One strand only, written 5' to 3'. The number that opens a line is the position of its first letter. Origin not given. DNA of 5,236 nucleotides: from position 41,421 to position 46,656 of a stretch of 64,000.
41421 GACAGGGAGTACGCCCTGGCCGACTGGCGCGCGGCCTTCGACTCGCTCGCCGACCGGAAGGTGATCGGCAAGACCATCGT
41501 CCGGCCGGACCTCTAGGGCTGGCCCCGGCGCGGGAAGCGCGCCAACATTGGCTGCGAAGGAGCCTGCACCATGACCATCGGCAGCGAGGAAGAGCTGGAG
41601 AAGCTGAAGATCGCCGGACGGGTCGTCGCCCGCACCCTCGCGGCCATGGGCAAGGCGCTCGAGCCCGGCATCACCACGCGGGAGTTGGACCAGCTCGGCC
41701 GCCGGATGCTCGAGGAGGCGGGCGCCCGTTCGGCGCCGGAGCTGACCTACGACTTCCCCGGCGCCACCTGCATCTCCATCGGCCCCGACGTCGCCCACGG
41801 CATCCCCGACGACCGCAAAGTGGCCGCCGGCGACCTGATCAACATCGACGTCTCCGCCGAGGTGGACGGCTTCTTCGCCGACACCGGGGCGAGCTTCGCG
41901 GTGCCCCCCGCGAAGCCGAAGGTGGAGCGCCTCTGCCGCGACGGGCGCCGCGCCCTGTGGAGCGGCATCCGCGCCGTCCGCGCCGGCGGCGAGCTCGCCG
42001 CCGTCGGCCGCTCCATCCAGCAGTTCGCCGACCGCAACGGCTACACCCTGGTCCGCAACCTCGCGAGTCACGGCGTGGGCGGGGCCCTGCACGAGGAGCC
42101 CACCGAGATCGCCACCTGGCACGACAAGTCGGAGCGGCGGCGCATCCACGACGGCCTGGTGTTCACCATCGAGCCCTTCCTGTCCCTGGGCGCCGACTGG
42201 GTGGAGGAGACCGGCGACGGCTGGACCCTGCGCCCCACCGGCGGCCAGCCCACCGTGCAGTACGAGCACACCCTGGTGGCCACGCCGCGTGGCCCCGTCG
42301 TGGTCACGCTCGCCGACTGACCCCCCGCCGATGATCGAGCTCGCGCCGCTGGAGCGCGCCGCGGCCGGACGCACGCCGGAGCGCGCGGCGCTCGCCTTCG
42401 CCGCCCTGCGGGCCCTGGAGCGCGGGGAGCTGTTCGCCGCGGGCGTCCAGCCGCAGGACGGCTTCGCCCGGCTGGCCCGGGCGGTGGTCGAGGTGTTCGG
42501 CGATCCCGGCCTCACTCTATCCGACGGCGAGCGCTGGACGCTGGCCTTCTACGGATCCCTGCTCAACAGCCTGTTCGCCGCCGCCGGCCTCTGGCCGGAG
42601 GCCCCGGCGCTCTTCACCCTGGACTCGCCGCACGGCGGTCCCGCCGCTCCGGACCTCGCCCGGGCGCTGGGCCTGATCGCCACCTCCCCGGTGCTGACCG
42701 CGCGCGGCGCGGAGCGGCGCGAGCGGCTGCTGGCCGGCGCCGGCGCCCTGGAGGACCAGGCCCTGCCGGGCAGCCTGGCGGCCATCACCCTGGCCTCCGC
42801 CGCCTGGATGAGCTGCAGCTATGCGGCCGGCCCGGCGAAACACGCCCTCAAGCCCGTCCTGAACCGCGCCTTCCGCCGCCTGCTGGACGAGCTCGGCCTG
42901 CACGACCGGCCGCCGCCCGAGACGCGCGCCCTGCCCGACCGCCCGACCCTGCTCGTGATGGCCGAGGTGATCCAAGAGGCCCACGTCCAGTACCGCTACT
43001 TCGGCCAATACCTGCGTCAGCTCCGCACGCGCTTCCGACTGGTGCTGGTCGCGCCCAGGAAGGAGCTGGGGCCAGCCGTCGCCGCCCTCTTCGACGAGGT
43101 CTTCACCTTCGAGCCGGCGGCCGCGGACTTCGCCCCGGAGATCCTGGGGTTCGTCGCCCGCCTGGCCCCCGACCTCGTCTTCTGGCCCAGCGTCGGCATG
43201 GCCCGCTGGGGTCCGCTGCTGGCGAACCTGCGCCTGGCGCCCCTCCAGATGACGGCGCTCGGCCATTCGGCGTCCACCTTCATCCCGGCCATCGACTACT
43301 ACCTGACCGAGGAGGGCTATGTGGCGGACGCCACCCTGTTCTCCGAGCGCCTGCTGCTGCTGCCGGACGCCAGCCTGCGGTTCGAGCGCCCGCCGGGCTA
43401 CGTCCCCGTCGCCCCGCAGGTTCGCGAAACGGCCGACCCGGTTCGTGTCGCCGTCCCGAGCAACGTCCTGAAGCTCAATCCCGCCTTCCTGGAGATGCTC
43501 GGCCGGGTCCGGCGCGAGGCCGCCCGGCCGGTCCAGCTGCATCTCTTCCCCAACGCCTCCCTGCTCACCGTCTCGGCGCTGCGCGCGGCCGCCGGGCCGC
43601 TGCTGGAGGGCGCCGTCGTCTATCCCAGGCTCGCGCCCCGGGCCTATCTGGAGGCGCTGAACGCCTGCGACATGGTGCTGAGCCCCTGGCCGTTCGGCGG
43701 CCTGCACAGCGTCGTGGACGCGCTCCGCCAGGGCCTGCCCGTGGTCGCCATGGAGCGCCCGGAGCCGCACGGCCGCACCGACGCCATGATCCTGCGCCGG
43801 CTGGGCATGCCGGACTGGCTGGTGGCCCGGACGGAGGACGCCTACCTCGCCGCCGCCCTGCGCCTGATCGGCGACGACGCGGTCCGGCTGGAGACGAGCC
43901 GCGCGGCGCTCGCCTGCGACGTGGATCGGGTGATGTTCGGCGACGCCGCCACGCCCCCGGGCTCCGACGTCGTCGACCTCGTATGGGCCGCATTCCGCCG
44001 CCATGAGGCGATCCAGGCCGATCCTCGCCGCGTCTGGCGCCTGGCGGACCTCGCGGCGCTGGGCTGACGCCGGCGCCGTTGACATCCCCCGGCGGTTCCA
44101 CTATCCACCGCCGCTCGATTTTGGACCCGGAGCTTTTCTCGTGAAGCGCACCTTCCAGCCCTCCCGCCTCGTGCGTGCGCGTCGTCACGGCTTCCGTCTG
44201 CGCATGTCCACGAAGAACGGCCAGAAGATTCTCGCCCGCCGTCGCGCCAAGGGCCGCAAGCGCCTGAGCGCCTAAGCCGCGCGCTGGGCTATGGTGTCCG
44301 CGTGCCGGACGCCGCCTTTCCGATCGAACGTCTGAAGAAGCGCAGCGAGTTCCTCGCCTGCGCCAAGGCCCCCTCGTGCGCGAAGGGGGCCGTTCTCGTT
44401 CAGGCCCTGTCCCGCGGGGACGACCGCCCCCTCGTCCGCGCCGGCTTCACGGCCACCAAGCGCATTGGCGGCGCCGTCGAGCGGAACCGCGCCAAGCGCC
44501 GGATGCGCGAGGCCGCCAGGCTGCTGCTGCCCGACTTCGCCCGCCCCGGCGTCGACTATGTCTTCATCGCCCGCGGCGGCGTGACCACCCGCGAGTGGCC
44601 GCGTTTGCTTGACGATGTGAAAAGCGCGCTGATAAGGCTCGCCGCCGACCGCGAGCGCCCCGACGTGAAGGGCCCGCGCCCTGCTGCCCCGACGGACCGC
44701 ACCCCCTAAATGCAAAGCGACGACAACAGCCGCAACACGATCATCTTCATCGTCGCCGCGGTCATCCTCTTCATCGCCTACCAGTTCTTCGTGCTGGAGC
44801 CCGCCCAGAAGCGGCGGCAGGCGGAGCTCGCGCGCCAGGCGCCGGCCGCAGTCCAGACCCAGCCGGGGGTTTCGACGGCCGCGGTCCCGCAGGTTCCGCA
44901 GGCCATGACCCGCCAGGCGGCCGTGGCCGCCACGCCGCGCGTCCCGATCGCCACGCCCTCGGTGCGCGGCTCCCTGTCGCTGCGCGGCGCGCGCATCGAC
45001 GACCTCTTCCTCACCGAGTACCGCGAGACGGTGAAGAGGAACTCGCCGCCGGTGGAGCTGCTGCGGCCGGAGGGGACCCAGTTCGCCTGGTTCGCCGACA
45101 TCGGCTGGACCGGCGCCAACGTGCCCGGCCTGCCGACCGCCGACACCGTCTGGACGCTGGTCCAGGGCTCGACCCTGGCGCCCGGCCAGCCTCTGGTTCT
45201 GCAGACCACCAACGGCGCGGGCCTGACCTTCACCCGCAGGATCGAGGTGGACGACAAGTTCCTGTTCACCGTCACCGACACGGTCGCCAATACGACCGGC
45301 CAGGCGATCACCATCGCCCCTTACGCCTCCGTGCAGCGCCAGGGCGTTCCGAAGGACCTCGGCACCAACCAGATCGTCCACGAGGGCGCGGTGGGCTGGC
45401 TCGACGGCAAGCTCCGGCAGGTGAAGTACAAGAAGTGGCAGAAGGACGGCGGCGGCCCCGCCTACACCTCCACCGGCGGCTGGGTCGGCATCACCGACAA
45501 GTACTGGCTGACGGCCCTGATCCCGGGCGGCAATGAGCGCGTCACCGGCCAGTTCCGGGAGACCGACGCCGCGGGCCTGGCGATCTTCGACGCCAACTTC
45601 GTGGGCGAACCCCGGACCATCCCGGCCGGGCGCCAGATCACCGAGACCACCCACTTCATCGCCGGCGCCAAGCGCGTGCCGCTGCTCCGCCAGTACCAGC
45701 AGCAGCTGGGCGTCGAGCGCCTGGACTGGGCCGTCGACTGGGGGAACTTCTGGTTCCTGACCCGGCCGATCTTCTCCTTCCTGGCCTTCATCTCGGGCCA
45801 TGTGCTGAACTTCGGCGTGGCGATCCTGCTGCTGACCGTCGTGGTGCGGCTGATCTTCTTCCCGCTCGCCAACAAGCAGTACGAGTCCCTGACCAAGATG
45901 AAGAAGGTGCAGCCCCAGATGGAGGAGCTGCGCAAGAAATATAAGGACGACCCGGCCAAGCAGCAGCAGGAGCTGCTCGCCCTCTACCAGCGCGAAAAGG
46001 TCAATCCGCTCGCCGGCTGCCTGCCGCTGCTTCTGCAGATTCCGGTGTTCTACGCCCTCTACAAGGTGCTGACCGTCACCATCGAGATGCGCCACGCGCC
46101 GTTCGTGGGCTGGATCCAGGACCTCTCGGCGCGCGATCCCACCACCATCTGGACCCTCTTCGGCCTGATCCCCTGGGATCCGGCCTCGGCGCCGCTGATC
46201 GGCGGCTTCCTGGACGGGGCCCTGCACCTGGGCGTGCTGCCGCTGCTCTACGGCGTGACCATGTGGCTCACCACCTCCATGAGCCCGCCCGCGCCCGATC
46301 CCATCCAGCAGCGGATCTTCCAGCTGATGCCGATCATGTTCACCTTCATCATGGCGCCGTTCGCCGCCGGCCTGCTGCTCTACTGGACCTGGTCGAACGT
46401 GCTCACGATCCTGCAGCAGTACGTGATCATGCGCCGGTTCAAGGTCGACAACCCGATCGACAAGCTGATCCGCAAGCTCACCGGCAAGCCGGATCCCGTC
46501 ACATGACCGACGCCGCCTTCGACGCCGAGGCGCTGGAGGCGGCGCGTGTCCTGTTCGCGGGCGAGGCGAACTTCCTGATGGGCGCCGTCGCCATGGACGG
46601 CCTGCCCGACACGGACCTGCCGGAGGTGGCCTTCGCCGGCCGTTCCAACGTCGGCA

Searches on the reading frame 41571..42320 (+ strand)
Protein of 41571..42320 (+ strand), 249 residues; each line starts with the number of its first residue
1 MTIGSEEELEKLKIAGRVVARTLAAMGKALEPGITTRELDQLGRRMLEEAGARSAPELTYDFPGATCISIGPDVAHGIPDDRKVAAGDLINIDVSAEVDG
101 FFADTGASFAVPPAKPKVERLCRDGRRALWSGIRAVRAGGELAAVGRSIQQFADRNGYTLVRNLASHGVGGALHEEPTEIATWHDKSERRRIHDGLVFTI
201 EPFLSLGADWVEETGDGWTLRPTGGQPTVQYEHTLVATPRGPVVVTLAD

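Call 38: search_protein_families(library=pfam, proteins=[window:41571-42320:+], max_evalue=0.00001)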
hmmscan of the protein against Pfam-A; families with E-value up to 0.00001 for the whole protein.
window:41571-42320:+ (249 aa): 1 family
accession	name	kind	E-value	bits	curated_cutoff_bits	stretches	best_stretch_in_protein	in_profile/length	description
PF00557.29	Peptidase_M24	-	1.5e-36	126.6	23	1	10-238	1-207/208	Metallopeptidase family M24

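Call 64: search_protein_families(library=ncbifam, proteins=[window:41571-42320:+], max_evalue=0.00001)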
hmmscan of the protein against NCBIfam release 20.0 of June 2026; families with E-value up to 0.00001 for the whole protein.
window:41571-42320:+ (249 aa): 8 families
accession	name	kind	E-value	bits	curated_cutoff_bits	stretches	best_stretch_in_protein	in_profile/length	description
TIGR00500.1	met_pdase_I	equivalog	1.5e-68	230.9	171.35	1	1-247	1-246/247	type I methionyl aminopeptidase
NF008970.0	PRK12318.1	equivalog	2e-40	138.9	267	1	3-248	43-289/291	methionyl aminopeptidase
NF009533.0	PRK12897.1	equivalog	1.6e-38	132.5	488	1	2-246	3-246/248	type I methionyl aminopeptidase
NF005583.0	PRK07281.1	equivalog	3.2e-33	115.2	445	2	98-246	130-278/286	methionyl aminopeptidase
TIGR00501.1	met_pdase_II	equivalog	4.2e-21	75.8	222.65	1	7-217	3-204/295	type II methionyl aminopeptidase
TIGR00495.1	crvDNA_42K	hypoth_equivalog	1.1e-08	34.1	430.05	1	2-172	13-192/383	ErbB3-binding protein EBP1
NF040821.1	dipep_PepQ_Arch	equivalog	8.7e-08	31.5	630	0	74-204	188-314/346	Xaa-Pro dipeptidase PepQ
NF007310.0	PRK09795.1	equivalog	1.3e-07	30.8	393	1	3-206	127-326/361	aminopeptidase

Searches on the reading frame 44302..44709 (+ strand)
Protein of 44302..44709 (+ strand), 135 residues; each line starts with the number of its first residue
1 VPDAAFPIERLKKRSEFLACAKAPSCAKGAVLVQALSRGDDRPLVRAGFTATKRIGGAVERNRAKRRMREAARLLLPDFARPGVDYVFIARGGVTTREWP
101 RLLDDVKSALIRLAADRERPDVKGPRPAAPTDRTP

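Call 38: search_protein_families(library=pfam, proteins=[window:44302-44709:+], max_evalue=0.00001)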
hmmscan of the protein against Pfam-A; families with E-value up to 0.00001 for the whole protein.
window:44302-44709:+ (135 aa): 1 family
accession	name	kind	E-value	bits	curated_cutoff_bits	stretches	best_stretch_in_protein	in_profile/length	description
PF00825.24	Ribonuclease_P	-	2.4e-21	76.3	22.3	1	9-113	5-108/109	Ribonuclease P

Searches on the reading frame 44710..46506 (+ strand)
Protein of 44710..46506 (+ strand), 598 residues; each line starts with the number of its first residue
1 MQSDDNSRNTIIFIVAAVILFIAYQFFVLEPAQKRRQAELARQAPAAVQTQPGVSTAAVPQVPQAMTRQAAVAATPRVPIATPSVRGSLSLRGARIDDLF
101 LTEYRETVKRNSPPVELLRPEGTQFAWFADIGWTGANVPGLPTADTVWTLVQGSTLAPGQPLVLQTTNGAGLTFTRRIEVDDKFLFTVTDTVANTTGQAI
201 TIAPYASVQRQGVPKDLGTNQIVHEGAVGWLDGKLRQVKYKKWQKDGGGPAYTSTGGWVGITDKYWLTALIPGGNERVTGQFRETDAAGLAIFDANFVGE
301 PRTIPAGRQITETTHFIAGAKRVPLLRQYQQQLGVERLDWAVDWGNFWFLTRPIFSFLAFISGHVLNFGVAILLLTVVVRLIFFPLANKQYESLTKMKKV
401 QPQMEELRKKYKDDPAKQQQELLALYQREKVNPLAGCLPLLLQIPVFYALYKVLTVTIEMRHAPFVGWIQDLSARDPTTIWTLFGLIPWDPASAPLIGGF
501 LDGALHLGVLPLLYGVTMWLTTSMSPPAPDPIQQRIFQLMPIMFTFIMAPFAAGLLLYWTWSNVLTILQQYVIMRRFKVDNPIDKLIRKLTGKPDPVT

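Call 38: search_protein_families(library=pfam, proteins=[window:44710-46506:+], max_evalue=0.00001)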
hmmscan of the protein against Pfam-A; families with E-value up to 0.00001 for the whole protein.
window:44710-46506:+ (598 aa): 2 families
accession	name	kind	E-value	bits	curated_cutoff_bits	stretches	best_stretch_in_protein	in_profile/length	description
PF14849.12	YidC_periplas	-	2.2e-71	241.6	24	1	77-356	1-282/283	YidC periplasmic domain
PF02096.25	60KD_IMP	-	8.6e-62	208.4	35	1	368-575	1-163/163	60Kd inner membrane protein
